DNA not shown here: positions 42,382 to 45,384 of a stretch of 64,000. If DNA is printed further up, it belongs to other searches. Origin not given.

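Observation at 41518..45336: STAND-type NTPase + TPR sensor array fused to a complete sigma-54 enhancer-binding module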

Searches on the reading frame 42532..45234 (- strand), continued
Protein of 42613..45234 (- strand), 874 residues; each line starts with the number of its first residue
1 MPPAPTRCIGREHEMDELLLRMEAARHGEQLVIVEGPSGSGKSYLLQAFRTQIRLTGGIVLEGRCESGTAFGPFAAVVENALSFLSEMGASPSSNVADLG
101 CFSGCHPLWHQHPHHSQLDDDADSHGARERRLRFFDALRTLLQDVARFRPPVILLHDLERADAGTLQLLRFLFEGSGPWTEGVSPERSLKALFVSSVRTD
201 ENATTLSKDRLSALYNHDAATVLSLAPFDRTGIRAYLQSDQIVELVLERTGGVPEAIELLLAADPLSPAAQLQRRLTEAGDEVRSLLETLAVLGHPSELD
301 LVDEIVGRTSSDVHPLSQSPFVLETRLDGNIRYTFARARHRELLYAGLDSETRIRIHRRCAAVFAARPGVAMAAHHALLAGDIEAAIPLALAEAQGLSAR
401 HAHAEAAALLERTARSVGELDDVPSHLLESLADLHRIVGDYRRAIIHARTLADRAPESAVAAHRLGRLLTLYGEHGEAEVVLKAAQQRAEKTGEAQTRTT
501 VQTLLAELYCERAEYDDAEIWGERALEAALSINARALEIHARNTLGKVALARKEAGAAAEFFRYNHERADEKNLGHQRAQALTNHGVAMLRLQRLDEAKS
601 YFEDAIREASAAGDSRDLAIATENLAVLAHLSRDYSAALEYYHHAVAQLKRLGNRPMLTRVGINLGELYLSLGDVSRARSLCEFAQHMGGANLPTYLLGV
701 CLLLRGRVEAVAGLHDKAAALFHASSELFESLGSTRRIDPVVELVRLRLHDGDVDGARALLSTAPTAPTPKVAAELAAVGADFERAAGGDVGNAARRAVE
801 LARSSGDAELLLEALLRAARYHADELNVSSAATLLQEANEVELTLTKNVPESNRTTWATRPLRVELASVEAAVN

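Call 42: predict_structure(alignment_id=A2)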
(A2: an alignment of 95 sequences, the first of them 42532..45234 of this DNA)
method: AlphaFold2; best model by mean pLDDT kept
length: 901 residues; sequences in the alignment: 95
mean_pLDDT: 91.4   pTM: 0.85
mean pLDDT of the five models: 91.4, 91.0, 90.9, 90.0, 89.4
residues with pLDDT >= 90: 680; 70-90: 181; 50-70: 31; < 50: 9
segments of 3 or more residues with pLDDT < 50: 1-3, 883-885
pLDDT, mean of each block of 10 residues (from residue 1): 61 94 92 93 93 95 89 95 97 92 84 64 76 92 96 96 94 78 79 95 76 92 91 87 89 88 87 92 94 92 90 85 86 90 94 97 84 92 96 90 94 95 96 92 96 97 96 94 98 97 97 94 98 96 97 95 97 94 98 95 97 91 97 96 90 87 97 96 90 89 98 97 96 91 97 97 88 95 96 97 96 98 95 97 97 95 96 83 50 75 49
secondary structure, 60 per line:
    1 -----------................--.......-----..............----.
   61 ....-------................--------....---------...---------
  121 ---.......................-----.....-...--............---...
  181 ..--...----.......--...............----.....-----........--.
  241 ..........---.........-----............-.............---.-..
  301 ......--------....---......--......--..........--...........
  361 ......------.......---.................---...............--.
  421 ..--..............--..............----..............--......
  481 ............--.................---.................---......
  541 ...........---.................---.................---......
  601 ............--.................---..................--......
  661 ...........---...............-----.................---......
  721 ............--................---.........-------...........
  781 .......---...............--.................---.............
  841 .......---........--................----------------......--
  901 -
elements in order (helices of 4 or more, strands of 3 or more residues): H12-27 E30-36 H42-55 E60-64 H72-87 H96-99 H124-146 E152-156 H163-174 H178-182 E192-198 H201-215 E220-224 H230-237 H240-250 H254-262 H268-279 H281-293 H299-306 H315-318 E322-327 E330-335 H338-347 H350-366 H373-379 H383-399 H403-417 H425-438 H441-454 H459-472 H475-492 H495-511 H515-531 H535-551 H555-571 H575-591 H595-612 H615-631 H635-652 H655-671 H675-689 H695-711 H715-732 H735-750 H754-762 H770-787 H791-805 H808-824 H828-847 H851-858 H861-876 H893-898

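Call 44: search_solved_structures(query=A2, max_evalue=0.01)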
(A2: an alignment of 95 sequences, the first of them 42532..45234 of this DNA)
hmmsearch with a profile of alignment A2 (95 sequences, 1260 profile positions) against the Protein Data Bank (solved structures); distinct sequences matched with E-value up to 0.01: 324 (the best 60 are shown).
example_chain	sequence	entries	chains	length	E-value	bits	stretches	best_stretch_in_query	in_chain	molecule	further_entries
9qq6_C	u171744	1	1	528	1.1e-112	381.2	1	881-1156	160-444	Nif-specific regulatory protein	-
1ojl_A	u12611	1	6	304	9.6e-111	374.7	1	922-1151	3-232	TRANSCRIPTIONAL REGULATORY PROTEIN ZRAR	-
8p53_C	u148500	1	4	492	1.5e-107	364.1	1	850-1256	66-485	Transcriptional regulator FleQ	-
5exx_A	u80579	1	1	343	6.2e-105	355.5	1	920-1244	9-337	Transcriptional regulator FleQ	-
8pb9_D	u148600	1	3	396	3.5e-104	353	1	849-1147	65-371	Transcriptional regulator FleQ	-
5exp_A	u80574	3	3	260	2.4e-103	350.2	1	920-1147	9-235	Transcriptional regulator FleQ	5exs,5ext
7ejw_C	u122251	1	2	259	3.3e-103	349.7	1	920-1147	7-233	Transcriptional regulator FleQ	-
6j7e_A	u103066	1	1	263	3.5e-103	349.7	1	920-1147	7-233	Nitrogen assimilation regulatory protein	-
6jdi_A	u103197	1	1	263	2.6e-102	346.7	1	920-1147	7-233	Nitrogen assimilation regulatory protein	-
6jdl_A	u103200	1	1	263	8.9e-102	345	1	920-1147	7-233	Nitrogen assimilation regulatory protein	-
26jl_A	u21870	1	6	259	3.6e-101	343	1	921-1147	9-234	Flagellar regulatory protein A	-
6iy8_A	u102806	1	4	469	2.9e-88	300.2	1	923-1147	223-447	Positive regulator CapR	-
4l4u_A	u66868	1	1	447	5.6e-87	296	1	914-1179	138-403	Transcriptional regulator (NtrC family)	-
1ny6_A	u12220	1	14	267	5.2e-86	292.8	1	921-1165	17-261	transcriptional regulator (NtrC family)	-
4ly6_A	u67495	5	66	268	5.2e-86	292.8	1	921-1165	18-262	Transcriptional regulator (NtrC family)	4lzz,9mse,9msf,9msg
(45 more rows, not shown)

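Call 45: fold_search(model_id=the predicted structure, library=pdb)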
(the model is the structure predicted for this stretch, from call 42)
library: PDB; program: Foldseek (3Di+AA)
matches with E <= 10: 1822; with E <= 0.001: 330
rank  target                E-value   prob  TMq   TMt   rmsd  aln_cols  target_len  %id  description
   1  6mfv_A                3.2e-11  1.00  0.33  0.41  12.1       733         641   15  Crystal structure of the Signal Transduction ATPase with Numerous Domains (STAND) protein with a tetratricopeptide rep (released 2019-02-20)
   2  3sf4_A                1.4e-08  1.00  0.26  0.58   8.1       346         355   20  Crystal structure of the complex between the conserved cell polarity proteins Inscuteable and LGN (released 2011-11-23)
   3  4wne_A                1.7e-08  1.00  0.28  0.68   6.0       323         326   20  Crystal structure of the TPR domain of LGN in complex with Frmpd4/Preso1 at 2.0 Angstrom resolution (released 2015-09-16)
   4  9rtt_Q                1.8e-08  1.00  0.30  0.31  27.3       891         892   13  Activated Elongation Complex with IWS1 and ELOF1 (released 2025-09-03)
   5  9hvq_Q                3.1e-08  1.00  0.24  0.25  30.1       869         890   13  Structure of the transcribing Pol II-DSIF-PAF-SPT6-RECQL5 complex (released 2025-07-16)
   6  6hc2_A                3.3e-08  1.00  0.28  0.60   7.0       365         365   18  Crystal structure of NuMA/LGN hetero-hexamers (released 2019-05-29)
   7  6hc2_S                3.6e-08  1.00  0.28  0.61   7.0       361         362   18  Crystal structure of NuMA/LGN hetero-hexamers (released 2019-05-29)
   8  4wng_A                3.9e-08  1.00  0.28  0.68   5.8       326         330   20  Crystal structure of the TPR domain of LGN in complex with Frmpd4/Preso1 at 2.1 Angstrom resolution (released 2015-09-16)
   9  6hc2_C                3.9e-08  1.00  0.28  0.60   7.0       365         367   19  Crystal structure of NuMA/LGN hetero-hexamers (released 2019-05-29)
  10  3sf4_C                4.3e-08  1.00  0.26  0.59   7.8       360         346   19  Crystal structure of the complex between the conserved cell polarity proteins Inscuteable and LGN (released 2011-11-23)
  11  3sf4_B                4.7e-08  1.00  0.25  0.56   8.8       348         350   19  Crystal structure of the complex between the conserved cell polarity proteins Inscuteable and LGN (released 2011-11-23)
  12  6hc2_E                5.0e-08  1.00  0.28  0.61   7.1       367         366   19  Crystal structure of NuMA/LGN hetero-hexamers (released 2019-05-29)
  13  5a7d_H                5.6e-08  1.00  0.25  0.56   7.4       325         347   19  Tetrameric assembly of LGN with Inscuteable (released 2016-08-03)
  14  8fgw_D                6.3e-08  1.00  0.16  0.13  32.1      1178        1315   13  Human IFT-A complex structures provide molecular insights into ciliary transport (released 2023-02-22)
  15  5dse_C                6.5e-08  1.00  0.33  0.40  28.1       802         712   14  Crystal Structure of the TTC7B/Hyccin Complex (released 2015-12-02)
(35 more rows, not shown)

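Call 48: find_related_loci(query=A5, collection=genome_contigs, flank=6000)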
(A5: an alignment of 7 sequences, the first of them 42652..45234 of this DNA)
Query A5 (861 aa) in genome_contigs; peptide patterns used: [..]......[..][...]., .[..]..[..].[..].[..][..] (x = any residue, [..] = any of these).
162 stretches matched a pattern; 70 encode a relative of the query (tblastn E <= 1e-3); 70 distinct loci.
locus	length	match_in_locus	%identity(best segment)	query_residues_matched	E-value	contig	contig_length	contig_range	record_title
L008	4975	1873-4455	95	1-861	0e+0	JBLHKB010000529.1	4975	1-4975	MAG: Polyangiales bacterium isolate 3300054698_34 Ga0535670_0040469, whole genome shotgun sequence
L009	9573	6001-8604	65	6-861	0e+0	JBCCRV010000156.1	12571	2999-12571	MAG: Myxococcota bacterium isolate P01_D01_bin.40 k141_1320173_length_12571_cov_10.0000, whole genome shotgun sequence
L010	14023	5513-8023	54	8-860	0e+0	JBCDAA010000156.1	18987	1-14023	MAG: Myxococcota bacterium isolate P01_F01_bin.48 k141_2719963_length_18987_cov_13.2267, whole genome shotgun sequence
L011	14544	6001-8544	54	8-860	0e+0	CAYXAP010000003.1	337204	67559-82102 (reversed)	MAG TPA_asm: uncultured Sandaracinus sp. isolate SRP321284_co1_170 genome assembly, contig: NODE_11_length_337204_cov_15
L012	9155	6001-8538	55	8-860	0e+0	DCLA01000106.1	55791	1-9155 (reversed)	MAG TPA_asm: Myxococcales bacterium UBA1660 UBA1660_contig_2273, whole genome shotgun sequence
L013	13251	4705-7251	53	8-860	0e+0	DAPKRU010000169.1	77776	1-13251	MAG TPA_asm: Polyangiaceae bacterium LLY-WYZ-15_(1-7) isolate LLY-WYZ-15_3 k141_1287125, whole genome shotgun sequence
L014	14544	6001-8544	54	8-860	0e+0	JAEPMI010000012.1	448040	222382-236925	MAG: Deltaproteobacteria bacterium isolate HCUG1432-5 NODE_12_length_448040_cov_30.271150, whole genome shotgun sequence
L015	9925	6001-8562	51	7-861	0e+0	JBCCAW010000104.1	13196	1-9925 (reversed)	MAG: Myxococcota bacterium isolate P01_A01_bin.20 k141_192917_length_13196_cov_11.0000, whole genome shotgun sequence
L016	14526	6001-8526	52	5-860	0e+0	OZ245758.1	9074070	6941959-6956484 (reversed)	MAG: Polyangiales bacterium isolate 1b4c1a86-0460-4abd-8bdf-cdfbe91d77c6 genome assembly, chromosome: 1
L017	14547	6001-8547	52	3-861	0e+0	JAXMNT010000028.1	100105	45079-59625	MAG: Deltaproteobacteria bacterium isolate EC_MBin.16 ECX_314CoAssmbCtg, whole genome shotgun sequence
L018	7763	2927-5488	51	7-861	0e+0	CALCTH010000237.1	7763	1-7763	MAG TPA_asm: uncultured Myxococcales bacterium isolate SRR3401483_bin.95_CONCOCT_v1.1_MAG genome assembly, contig: ERZ17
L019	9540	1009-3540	49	8-861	0e+0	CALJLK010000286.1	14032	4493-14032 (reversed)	MAG TPA_asm: uncultured Sandaracinus sp. isolate SRR1506987_bin.180_CONCOCT_v1.1_MAG genome assembly, contig: ERZ761602.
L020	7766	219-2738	50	8-861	0e+0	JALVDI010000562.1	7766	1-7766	MAG: Polyangiaceae bacterium isolate 134-614_metabat2_scaf2bin.026 134-614_scaffold_6723_c1, whole genome shotgun sequen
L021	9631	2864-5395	49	8-861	0e+0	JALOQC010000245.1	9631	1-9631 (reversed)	MAG: Myxococcota bacterium isolate Prado145 scaffold_14802, whole genome shotgun sequence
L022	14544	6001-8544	50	3-861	0e+0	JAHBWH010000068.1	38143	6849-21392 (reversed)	MAG: Myxococcales bacterium isolate ACE_MYX12 MYX12_68, whole genome shotgun sequence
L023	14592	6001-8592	48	6-860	0e+0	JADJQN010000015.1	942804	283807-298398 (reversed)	MAG: Sandaracinaceae bacterium isolate Fred_18-Q3-R57-64_MAXAC.276 tig00350877-10-9424140, whole genome shotgun sequence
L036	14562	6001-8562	42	3-860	2e-163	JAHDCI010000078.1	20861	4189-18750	MAG: Myxococcota bacterium isolate MAG-130 RZ_7229, whole genome shotgun sequence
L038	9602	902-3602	45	6-861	2e-176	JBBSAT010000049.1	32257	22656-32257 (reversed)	MAG: Polyangiales bacterium isolate La6_metabat2.038 La6_metabat2.038_K_3083041_L_32257_cov_11.9957, whole genome shotgu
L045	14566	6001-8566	48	8-851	3e-119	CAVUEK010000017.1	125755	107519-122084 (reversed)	MAG: uncultured delta proteobacterium isolate MFD04944.bin.3.210 genome assembly, contig: contig_72985, whole genome sho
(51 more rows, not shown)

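Call 66: search_protein_representatives(protein=window:42652-45234:-)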
Query: 861 residues. Proteins with E-value up to 0.001 (for the whole library): 15072; up to 1e-10: 1296; up to 1e-30: 95. The best 150 are listed.
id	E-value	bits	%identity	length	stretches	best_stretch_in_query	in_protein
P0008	6.1e-251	851.5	68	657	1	64-691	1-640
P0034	2.5e-208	710.5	48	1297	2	6-861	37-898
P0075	3.1e-177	607.7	48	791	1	6-792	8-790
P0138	7.2e-175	599.9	43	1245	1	21-860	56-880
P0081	1.6e-161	555.8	49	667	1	3-632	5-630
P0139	1.3e-141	489.8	41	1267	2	5-851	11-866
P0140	7.2e-130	451.0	38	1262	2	3-860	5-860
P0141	4.6e-127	441.8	37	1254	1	6-855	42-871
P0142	3.6e-123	428.9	40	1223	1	9-856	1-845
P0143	2.6e-121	422.7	54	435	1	26-449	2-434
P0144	2.9e-110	386.2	36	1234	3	23-850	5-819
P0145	4.1e-99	349.3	35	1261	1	17-858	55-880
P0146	2.6e-98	346.7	37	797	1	7-777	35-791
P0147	3.7e-96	339.5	34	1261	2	6-856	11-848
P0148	7.8e-94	331.9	31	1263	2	9-852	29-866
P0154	6.4e-78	279.2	29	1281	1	7-732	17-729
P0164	2.6e-63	231.0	32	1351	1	2-857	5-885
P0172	3.4e-59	217.3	29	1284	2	22-856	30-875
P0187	9.1e-48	179.5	29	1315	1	8-719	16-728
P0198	2.4e-40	155.0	25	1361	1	3-728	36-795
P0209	2.2e-36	141.9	26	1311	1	10-853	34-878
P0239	2.3e-28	115.4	24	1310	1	20-711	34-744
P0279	3.3e-22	95.0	24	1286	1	25-852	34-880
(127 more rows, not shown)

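Call 68: list_cluster_members(proteins=[P0141, P0148, P0154, P0164, P0172, P0187, P0198, P0209, P0239, P0279])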
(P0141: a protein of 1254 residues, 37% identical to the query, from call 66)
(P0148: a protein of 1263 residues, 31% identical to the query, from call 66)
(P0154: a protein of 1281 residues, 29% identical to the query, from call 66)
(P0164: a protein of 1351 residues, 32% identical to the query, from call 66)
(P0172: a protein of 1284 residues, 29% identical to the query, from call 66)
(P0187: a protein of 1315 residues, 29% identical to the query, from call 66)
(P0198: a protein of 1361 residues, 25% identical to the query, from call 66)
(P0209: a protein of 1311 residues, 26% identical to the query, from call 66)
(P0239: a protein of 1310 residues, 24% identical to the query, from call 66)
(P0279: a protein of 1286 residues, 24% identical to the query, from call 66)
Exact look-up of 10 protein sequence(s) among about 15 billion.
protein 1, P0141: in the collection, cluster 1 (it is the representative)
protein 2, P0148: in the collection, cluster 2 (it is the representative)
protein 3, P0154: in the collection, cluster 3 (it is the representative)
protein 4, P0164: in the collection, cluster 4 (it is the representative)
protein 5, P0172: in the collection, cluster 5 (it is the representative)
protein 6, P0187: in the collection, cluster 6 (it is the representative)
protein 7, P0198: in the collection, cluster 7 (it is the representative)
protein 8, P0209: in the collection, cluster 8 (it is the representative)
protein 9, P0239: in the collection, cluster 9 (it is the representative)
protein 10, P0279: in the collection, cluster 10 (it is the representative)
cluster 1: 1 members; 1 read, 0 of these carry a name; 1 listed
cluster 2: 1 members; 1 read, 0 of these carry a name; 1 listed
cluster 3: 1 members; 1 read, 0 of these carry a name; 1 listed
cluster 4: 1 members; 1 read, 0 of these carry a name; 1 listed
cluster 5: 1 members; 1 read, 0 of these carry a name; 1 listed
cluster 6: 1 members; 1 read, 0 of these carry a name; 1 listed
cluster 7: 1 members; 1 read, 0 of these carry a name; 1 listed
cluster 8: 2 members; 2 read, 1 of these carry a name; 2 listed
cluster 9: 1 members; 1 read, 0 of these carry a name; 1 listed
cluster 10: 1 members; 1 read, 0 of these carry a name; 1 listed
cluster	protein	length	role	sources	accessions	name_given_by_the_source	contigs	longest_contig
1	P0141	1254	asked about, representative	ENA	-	-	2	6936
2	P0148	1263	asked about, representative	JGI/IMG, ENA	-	-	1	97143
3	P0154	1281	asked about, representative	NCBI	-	-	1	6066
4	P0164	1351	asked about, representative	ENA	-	-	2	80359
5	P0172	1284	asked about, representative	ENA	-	-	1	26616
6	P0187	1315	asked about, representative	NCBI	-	-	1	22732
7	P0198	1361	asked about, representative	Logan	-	-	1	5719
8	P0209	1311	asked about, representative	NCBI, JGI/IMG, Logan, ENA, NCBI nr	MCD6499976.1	MAG: sigma 54-interacting transcriptional regulator [Deltaproteobacteria bacterium] | sigma 54-interacting transcriptional regulator [Deltaproteobacteria bacterium]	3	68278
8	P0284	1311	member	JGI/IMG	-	-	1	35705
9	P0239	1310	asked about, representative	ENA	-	-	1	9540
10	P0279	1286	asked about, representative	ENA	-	-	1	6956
